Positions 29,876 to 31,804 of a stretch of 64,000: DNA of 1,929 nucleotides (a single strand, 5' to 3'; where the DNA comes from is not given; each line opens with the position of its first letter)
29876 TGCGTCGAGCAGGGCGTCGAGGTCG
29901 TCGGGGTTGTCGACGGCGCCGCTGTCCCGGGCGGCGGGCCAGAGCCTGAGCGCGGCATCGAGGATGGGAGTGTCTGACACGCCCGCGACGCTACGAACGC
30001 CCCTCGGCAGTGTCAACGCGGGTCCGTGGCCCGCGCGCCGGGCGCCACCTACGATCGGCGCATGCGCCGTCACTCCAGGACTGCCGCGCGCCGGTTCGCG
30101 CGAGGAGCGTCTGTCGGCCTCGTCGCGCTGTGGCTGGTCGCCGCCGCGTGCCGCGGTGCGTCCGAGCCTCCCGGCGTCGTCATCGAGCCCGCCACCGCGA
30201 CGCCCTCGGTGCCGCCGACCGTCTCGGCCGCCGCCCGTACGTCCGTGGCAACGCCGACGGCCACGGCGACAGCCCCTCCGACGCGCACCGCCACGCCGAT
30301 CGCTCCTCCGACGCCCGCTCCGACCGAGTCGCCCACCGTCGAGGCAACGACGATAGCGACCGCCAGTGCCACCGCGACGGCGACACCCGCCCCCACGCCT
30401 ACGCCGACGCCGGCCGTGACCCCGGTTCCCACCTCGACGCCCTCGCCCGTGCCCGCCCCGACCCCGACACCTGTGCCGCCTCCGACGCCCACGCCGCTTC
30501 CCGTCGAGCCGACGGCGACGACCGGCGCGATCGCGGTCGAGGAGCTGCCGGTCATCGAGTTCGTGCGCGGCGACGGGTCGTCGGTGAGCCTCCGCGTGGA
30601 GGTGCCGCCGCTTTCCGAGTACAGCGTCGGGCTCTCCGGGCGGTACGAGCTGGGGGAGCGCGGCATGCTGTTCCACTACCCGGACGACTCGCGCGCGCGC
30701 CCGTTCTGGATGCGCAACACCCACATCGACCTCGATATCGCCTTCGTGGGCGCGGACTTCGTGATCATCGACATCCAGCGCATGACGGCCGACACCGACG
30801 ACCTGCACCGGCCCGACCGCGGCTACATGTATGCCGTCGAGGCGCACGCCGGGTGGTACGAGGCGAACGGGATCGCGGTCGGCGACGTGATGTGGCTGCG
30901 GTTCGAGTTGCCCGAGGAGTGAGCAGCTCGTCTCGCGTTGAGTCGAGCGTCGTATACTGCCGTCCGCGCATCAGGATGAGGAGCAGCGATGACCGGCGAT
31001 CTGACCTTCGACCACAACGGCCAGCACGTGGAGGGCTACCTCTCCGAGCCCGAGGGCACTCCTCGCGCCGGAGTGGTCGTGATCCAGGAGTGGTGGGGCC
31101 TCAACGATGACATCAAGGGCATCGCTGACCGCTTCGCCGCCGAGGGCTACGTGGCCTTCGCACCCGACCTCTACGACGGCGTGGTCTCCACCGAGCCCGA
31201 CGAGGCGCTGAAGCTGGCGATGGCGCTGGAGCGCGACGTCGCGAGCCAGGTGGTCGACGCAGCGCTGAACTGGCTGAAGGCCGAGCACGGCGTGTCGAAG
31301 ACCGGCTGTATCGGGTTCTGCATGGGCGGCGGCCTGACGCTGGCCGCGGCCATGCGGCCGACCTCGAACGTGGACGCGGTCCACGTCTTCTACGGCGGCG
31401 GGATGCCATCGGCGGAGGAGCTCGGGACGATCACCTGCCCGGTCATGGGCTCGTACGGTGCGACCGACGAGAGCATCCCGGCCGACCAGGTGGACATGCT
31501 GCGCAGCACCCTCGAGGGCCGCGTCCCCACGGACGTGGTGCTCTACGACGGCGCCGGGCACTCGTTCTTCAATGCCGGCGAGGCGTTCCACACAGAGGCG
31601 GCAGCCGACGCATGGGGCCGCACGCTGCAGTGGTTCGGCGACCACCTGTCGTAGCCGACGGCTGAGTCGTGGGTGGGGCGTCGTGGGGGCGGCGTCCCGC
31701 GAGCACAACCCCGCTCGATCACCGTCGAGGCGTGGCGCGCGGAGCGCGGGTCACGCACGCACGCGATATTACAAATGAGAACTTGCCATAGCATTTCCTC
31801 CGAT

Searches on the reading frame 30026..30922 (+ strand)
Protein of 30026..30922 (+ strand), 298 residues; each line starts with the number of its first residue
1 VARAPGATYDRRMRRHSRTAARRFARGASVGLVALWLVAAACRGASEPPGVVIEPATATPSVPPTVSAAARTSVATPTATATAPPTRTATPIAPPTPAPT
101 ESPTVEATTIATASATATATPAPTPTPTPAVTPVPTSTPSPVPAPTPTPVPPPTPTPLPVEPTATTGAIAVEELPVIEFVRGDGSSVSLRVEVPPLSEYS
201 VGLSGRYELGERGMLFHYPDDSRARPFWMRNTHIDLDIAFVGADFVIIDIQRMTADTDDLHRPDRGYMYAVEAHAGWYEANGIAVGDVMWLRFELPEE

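Call 5: search_protein_families(library=pfam, proteins=[window:30026-30922:+], max_evalue=0.1)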
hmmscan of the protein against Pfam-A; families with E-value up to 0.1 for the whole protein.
window:30026-30922:+ (298 aa): 1 family
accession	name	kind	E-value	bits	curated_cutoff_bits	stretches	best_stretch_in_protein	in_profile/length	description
PF02643.20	DUF192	-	2.4e-17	63.3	27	1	199-289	12-94/96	Uncharacterized ACR, COG1430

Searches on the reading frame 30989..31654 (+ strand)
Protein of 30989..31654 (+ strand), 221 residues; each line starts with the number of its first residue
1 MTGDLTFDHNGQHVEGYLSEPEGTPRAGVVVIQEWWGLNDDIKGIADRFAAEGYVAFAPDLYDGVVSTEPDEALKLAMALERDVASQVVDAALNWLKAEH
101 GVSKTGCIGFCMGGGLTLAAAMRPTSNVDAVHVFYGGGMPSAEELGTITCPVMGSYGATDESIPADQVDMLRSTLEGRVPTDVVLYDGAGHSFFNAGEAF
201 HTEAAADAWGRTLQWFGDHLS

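Call 5: search_protein_families(library=pfam, proteins=[window:30989-31654:+], max_evalue=0.1)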
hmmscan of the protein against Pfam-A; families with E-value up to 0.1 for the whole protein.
window:30989-31654:+ (221 aa): 7 families
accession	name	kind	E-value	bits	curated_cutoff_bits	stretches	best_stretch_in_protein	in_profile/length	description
PF01738.24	DLH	-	1.6e-51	175.4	21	1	15-219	2-216/217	Dienelactone hydrolase family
PF00561.26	Abhydrolase_1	-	3.9e-07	30.4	25.8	1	88-132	54-98/245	alpha/beta hydrolase fold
PF08840.17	BAAT_C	-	0.0057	17.2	20.9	0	91-142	8-60/210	BAAT / Acyl-CoA thioester hydrolase C terminal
PF12740.14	PETase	-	0.014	15.2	28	1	27-126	55-148/263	PET hydrolase-like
PF12695.13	Abhydrolase_5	-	0.021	15.1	27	1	89-195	43-144/164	Alpha/beta hydrolase family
PF02230.22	Abhydrolase_2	-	0.032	14.5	23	1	94-193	96-201/217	Phospholipase/Carboxylesterase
PF12146.15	Hydrolase_4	-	0.046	13.5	27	0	45-130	23-103/239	Serine aminopeptidase, S33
